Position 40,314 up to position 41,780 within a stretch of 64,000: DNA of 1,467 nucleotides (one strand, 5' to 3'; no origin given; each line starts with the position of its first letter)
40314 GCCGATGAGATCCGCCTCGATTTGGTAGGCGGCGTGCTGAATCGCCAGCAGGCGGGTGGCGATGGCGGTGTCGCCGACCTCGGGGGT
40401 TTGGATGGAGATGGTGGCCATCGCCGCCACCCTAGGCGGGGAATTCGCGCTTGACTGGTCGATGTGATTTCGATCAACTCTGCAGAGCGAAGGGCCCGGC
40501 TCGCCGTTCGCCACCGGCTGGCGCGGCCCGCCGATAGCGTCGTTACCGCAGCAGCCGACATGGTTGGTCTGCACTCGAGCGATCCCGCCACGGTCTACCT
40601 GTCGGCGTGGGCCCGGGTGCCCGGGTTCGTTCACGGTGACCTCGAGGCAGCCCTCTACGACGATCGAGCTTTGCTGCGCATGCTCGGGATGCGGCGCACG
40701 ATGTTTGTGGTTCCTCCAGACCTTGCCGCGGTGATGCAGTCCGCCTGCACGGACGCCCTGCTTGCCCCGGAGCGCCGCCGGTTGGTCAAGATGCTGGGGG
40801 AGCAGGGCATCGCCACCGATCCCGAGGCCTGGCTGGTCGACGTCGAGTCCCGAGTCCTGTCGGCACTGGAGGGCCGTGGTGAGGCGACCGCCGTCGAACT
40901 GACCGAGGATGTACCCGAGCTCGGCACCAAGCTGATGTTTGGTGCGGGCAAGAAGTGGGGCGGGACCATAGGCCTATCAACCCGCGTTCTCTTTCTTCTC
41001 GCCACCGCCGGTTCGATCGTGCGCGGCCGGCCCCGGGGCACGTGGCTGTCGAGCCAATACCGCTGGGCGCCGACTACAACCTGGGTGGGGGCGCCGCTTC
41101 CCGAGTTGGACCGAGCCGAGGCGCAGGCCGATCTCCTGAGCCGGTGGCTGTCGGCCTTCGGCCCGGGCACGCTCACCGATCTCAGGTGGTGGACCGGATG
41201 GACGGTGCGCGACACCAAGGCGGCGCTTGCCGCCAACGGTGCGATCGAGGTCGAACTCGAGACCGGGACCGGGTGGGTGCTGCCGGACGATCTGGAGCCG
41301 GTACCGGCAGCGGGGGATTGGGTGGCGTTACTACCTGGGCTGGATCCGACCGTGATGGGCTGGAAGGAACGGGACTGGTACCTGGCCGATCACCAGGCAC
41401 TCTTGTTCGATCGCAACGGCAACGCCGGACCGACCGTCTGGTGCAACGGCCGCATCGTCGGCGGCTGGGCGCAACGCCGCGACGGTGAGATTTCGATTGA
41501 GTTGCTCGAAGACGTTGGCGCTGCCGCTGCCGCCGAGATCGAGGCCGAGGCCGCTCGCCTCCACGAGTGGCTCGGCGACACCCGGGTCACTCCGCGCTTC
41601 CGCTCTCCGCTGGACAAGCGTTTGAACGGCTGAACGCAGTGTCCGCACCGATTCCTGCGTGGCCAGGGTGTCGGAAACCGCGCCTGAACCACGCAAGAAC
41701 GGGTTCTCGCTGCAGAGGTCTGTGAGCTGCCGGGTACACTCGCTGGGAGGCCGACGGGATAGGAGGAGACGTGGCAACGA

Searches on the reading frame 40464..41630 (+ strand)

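Call 58: search_protein_families(library=pfam, proteins=[window:40464-41630:+], max_evalue=0.0001)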
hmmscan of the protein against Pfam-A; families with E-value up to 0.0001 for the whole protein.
window:40464-41630:+ (389 aa): 1 family
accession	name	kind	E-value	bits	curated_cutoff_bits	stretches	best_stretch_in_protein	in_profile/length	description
PF06224.18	AlkZ-like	-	3e-73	247.8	25.9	1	31-369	2-329/329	DNA glycosylase AlkZ-like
